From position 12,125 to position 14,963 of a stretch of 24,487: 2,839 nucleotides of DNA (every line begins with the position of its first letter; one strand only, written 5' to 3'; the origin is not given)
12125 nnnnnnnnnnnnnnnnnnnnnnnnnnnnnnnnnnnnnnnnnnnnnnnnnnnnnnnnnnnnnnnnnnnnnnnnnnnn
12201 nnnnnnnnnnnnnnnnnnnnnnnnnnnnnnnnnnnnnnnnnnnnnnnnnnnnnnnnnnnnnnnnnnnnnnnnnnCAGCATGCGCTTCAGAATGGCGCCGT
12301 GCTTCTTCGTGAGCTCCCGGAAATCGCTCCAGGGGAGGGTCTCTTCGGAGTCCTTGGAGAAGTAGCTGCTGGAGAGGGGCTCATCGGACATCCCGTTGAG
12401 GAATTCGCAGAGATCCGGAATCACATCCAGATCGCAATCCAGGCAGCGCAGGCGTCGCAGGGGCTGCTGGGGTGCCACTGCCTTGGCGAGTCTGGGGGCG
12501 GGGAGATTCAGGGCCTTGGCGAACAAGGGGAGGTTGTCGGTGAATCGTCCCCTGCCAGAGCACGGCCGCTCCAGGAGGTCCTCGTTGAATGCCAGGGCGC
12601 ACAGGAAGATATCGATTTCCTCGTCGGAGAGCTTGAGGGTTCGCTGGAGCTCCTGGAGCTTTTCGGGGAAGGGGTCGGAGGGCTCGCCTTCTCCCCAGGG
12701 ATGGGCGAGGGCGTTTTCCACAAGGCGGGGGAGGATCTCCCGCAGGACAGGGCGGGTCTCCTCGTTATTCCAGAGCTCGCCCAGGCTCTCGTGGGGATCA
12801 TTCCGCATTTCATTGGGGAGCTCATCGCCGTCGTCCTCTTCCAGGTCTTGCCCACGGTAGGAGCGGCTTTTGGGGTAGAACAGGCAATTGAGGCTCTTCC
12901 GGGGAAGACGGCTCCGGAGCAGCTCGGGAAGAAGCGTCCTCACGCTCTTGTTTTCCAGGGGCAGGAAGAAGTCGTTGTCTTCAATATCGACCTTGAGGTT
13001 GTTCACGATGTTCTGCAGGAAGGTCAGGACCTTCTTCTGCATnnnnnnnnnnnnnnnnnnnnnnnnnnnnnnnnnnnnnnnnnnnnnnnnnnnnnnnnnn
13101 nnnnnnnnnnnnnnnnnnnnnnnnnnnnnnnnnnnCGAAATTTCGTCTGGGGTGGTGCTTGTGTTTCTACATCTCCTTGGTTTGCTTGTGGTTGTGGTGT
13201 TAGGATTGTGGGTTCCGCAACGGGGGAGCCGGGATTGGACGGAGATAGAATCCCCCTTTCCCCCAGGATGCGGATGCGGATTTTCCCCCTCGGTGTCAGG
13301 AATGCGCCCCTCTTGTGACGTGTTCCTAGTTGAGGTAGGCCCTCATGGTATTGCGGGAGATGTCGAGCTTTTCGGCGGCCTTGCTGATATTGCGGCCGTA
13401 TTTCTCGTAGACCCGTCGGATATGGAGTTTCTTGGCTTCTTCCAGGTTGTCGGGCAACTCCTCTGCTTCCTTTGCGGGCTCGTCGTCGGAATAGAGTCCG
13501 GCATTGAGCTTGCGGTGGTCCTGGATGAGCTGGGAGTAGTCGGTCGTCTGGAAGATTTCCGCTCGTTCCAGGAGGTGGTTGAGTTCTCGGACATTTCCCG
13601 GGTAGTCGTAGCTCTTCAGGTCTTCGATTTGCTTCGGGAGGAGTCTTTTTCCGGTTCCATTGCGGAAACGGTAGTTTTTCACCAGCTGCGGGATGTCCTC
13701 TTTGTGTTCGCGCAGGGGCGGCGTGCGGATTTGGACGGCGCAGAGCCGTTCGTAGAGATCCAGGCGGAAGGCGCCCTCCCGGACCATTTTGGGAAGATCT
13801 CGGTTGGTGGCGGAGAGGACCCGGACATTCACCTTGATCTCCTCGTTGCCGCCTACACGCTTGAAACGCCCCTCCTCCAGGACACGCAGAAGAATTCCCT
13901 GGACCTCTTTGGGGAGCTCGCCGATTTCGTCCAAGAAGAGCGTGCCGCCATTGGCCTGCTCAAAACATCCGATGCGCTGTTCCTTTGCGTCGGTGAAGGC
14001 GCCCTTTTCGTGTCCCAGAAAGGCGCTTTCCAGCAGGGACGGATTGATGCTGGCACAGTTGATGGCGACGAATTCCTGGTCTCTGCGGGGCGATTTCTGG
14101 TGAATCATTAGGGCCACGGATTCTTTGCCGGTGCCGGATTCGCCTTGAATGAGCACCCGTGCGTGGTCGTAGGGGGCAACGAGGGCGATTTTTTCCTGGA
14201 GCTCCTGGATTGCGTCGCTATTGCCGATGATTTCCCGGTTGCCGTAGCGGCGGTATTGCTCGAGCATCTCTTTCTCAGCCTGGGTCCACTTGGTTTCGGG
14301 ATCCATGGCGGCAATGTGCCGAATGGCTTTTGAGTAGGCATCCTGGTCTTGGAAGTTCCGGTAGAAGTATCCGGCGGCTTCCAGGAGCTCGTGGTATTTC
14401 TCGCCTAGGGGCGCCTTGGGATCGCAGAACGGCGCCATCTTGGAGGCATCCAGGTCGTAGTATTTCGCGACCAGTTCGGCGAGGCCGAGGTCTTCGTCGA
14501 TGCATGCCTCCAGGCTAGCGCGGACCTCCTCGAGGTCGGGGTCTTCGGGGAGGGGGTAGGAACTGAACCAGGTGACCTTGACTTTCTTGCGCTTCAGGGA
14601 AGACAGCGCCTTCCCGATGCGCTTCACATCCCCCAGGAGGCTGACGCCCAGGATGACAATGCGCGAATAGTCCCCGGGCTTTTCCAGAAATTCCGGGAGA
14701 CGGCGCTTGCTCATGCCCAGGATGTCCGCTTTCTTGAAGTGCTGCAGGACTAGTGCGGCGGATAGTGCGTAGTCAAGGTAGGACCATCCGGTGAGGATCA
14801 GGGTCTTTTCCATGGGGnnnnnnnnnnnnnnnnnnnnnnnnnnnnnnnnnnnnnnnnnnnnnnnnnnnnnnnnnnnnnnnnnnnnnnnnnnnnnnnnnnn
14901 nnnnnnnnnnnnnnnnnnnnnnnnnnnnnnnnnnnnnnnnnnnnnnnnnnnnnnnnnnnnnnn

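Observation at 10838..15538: Candidate undescribed sigma-54 conflict/stress module: DEDDh exonuclease + dead-DHH enhancer-binding protein + tandem AAA+ ATPase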

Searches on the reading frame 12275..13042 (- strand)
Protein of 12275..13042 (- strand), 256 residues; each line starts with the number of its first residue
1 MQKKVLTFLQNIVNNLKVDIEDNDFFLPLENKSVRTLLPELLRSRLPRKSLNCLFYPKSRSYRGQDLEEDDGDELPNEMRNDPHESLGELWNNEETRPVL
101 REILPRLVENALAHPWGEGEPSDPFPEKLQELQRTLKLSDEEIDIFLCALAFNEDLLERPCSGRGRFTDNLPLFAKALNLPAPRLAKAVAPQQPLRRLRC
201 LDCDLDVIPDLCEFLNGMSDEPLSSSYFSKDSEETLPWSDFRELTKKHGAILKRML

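Call 56: search_protein_families(library=pfam, proteins=[window:12275-13042:-], max_evalue=10)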
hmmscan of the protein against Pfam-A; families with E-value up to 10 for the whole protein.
seq(256 aa): 0 families

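Call 69: predict_structure(alignment_id=A5)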
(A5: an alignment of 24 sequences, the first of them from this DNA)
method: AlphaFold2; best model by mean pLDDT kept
length: 256 residues; sequences in the alignment: 24
mean_pLDDT: 84.5   pTM: 0.78
mean pLDDT of the five models: 84.5, 83.9, 82.9, 82.7, 81.9
residues with pLDDT >= 90: 164; 70-90: 34; 50-70: 49; < 50: 9
segments of 3 or more residues with pLDDT < 50: 230-236
pLDDT, mean of each block of 10 residues (from residue 1): 96 95 94 93 92 71 55 60 90 95 97 83 88 95 98 94 69 96 97 95 94 91 73 47 69 63
secondary structure, 60 per line:
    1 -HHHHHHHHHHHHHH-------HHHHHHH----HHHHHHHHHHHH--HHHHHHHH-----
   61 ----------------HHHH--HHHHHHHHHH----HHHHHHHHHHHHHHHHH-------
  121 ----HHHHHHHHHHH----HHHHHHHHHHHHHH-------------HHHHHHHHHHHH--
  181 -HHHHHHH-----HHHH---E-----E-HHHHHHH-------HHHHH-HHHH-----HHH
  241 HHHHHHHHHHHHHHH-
elements in order: H2-15 H23-29 H34-45 H48-55 H77-80 H83-92 H97-113 H125-135 H140-153 H167-178 H182-188 H194-197 H209-215 H223-227 H229-232 H238-255

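Call 72: fold_search(model_id=the predicted structure, library=pdb)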
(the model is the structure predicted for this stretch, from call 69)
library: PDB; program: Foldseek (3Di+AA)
matches with E <= 10: 7; with E <= 0.001: 0
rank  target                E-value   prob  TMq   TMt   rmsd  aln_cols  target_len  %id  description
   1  7qi3_A                4.5e+00  0.14  0.12  0.10   7.6        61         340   18  Structure of Fusarium verticillioides NAT1 (FDB2) N-malonyltransferase (released 2022-11-23)
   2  6u5t_A                5.0e+00  0.04  0.16  0.05  17.4       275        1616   11  Electron cryomicroscopy Structure of S. cerevisiae FAS in the Apo state (released 2019-10-16)
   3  7pwj_CCC              6.6e+00  0.07  0.10  0.16  11.6        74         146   14  dUTPase from human in complex with Stl (released 2022-12-28)
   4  2d1h_A                7.9e+00  0.25  0.23  0.52   4.0       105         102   10  Crystal structure of ST1889 protein from thermoacidophilic archaeon Sulfolobus tokodaii (released 2006-09-05)
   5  2jjo                  8.6e+00  0.03  0.16  0.12  17.6       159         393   18  Structure of cytochrome P450 EryK in complex with its natural substrate erD (released 2009-07-14)
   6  2xgx_A                9.4e+00  0.08  0.21  0.24   9.8       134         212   13  Crystal structure of transcription factor NtcA from Synechococcus elongatus (mercury derivative) (released 2010-08-18)
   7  9guk_B                9.9e+00  0.08  0.22  0.26  10.3       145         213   12  Crystal structure of transcription factor NtcA from Synechococcus elongatus in complex with its transcriptional co- ac (released 2025-03-12)

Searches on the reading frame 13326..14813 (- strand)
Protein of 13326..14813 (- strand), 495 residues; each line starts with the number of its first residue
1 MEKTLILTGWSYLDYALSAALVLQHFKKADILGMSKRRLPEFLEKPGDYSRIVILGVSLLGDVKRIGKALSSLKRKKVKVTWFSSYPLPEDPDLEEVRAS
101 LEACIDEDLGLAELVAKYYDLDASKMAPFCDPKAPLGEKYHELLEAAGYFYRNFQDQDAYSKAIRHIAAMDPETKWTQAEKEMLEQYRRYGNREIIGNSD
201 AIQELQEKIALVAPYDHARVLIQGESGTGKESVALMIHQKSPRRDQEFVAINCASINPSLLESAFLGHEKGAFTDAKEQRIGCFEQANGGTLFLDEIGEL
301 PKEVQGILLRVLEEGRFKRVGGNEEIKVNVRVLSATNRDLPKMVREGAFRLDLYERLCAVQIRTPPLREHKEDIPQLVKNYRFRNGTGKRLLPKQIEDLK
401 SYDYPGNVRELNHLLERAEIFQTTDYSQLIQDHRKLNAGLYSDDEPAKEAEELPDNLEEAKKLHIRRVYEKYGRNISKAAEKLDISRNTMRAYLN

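Call 5: search_protein_families(library=pfam, proteins=[window:13326-14813:-], max_evalue=0.01)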
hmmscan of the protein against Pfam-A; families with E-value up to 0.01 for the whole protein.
window:13326-14813:- (495 aa): 9 families
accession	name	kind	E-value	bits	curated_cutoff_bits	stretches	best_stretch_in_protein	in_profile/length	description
PF00158.32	Sigma54_activat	-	9.9e-66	221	20.2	1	195-362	1-167/168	Sigma-54 interaction domain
PF14532.12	Sigma54_activ_2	-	8.3e-24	84.8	25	1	196-367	1-138/138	Sigma-54 interaction domain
PF07728.20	AAA_5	-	1.1e-10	42.1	22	1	220-338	2-123/139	AAA domain (dynein-related subfamily)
PF25601.1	AAA_lid_14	-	2.7e-10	40.4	27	1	368-425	1-63/87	AAA+ ATPase lid domain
PF07724.20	AAA_2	-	3.3e-05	24.4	27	1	219-327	5-113/166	AAA domain (Cdc48 subfamily)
PF00004.35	AAA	-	4.5e-05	24.3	21.2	1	220-352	1-121/131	ATPase family associated with various cellular activities (AAA)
PF01078.27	Mg_chelatase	-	0.0007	19.5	20.3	0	277-337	95-157/207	Magnesium chelatase, subunit ChlI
PF02954.25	HTH_8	-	0.00096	19.3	22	1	465-491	10-36/42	Bacterial regulatory protein, Fis family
PF13556.12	HTH_30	-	0.0013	18.9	27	1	467-492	6-31/59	PucR C-terminal helix-turn-helix domain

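Call 6: search_protein_families(library=padloc, proteins=[window:13326-14813:-], max_evalue=0.01)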
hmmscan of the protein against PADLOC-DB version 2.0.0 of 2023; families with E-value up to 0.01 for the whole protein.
window:13326-14813:- (495 aa): 5 families
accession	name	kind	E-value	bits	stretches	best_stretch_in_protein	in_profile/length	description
PDLC01995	RtcR_PspF2--CARF_AAA_HTH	-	1.5e-96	322.4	1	186-494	160-475/481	-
PDLC01994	RtcR_PspF1--CARF_AAA_HTH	-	1.2e-55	187.4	1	193-493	162-464/468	-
PDLC01993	RtcR--CARF_AAA_HTH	-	4.7e-47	158.6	1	190-378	177-368/523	-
PDLC04606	PDC-M37B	-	2.7e-06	24.8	1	142-324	91-280/390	-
PDLC00915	TRIP13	-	0.0043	14.5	1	217-299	63-144/302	TRIP13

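Call 7: search_protein_families(library=ncbifam, proteins=[window:13326-14813:-], max_evalue=0.01)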
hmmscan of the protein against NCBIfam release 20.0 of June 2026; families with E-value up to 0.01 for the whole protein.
window:13326-14813:- (495 aa): 30 families (the best 25 are shown)
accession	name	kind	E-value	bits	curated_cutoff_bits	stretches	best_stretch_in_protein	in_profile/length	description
TIGR01817.1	nifA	equivalog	2.2e-88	297.3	528.85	1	164-425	167-431/534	nif-specific transcriptional activator NifA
NF003451.0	PRK05022.1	equivalog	5.2e-87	292.7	476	1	165-489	163-500/512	nitric oxide reductase transcriptional regulator NorR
TIGR01818.1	ntrC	equivalog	5.9e-84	282.5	558.6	1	178-480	119-422/463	nitrogen regulation protein NR(I)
NF038308.1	RNA_repair_RtcR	equivalog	9e-81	272.3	650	1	177-490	164-504/530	RNA repair transcriptional activator RtcR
NF041552.1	TF_PrdR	equivalog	4e-79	266.5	795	1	185-491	259-570/577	sigma-54 dependent transcriptional regulator PrdR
TIGR02915.1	PEP_resp_reg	equivalog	6.5e-78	262.5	502.6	1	181-493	127-438/445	PEP-CTERM-box response regulator transcription factor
NF008469.0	PRK11361.1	equivalog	2.1e-75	254.2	714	1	188-490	138-447/461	acetoacetate metabolism transcriptional regulator AtoC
NF007689.0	PRK10365.1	equivalog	7.4e-73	245.8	760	1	193-494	139-439/441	sigma-54-dependent response regulator transcription factor ZraR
TIGR02974.1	phageshock_pspF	equivalog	7.9e-73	245.6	443.55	1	195-431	1-241/336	phage shock protein operon transcriptional activator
NF051870.1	NAssimRespRegNtrX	equivalog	1.8e-72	244.7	600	1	173-490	120-443/452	nitrogen assimilation response regulator NtrX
NF011953.0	PRK15424.1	equivalog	2.7e-72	244.1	703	1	158-491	187-528/538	propionate catabolism operon regulatory protein PrpR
TIGR02329.1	propionate_PrpR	equivalog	1.2e-71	241.9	499.2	1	159-494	178-524/526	propionate catabolism operon regulatory protein PrpR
NF041906.1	V4R_TF_MobR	exception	8.9e-70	235.7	999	1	193-490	232-537/544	phenol degradation transcriptional regulator MobR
NF011958.0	PRK15429.1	equivalog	1.4e-68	232.2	830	1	194-490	380-677/692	formate hydrogenlyase transcriptional activator FlhA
NF050807.1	TransRegFlbDCaul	equivalog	1.1e-67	228.9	750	1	193-425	118-354/454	sigma-54-dependent transcriptional regulator FlbD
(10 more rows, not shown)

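Call 18: find_encoding_contigs(protein=window:13326-14813:-, flank=10000)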
Protein window:13326-14813:- (495 aa): 1 contig read that carries it; 1 place shown.
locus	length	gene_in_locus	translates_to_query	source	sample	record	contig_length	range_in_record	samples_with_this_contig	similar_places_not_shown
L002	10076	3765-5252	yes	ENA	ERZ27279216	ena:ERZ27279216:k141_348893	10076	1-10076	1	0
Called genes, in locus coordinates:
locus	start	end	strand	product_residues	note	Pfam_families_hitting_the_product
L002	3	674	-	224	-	?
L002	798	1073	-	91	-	PF02583:Trns_repr_metal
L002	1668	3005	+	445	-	PF13173:AAA_14, PF13635:DUF4143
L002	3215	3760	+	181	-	PF00929:RNase_T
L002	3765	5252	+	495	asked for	PF00158:Sigma54_activat, PF14532:Sigma54_activ_2, PF07728:AAA_5, PF25601:AAA_lid_14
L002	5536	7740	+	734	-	PF05729:NACHT (faint), PF13401:AAA_22 (faint), PF00493:MCM (faint), PF01078:Mg_chelatase (faint), PF02367:TsaE (faint), PF05496:RuvB_N (faint), PF00004:AAA, PF00004:AAA, +11 more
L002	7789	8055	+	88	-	-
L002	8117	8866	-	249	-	-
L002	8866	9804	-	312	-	-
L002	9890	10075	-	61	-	?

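Call 85: list_cluster_members(proteins=[window:13326-14813:-, window:14818-15363:-, P0160])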
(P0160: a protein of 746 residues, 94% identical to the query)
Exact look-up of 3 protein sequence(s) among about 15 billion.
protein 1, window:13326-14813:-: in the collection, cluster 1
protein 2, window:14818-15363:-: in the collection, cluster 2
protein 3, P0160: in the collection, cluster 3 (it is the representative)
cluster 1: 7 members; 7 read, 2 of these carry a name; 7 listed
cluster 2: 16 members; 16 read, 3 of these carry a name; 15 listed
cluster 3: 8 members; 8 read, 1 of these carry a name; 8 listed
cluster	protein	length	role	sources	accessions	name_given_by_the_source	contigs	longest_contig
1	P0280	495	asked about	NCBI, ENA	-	-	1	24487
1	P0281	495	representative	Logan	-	-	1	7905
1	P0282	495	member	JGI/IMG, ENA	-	transcriptional regulator with PAS, ATPase and Fis domain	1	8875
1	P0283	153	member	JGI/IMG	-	transcriptional regulator with PAS, ATPase and Fis domain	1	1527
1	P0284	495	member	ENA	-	-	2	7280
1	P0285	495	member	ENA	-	-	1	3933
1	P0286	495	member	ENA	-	-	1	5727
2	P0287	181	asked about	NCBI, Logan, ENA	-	-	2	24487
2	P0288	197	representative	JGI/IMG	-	DNA polymerase III subunit epsilon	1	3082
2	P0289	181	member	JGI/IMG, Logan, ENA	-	DNA polymerase III subunit epsilon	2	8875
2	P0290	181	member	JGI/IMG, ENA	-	DNA polymerase III subunit epsilon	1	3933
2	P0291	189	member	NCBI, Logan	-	-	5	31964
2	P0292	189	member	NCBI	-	-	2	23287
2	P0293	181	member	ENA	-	-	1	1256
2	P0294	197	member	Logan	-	-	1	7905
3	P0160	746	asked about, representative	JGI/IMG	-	transitional endoplasmic reticulum ATPase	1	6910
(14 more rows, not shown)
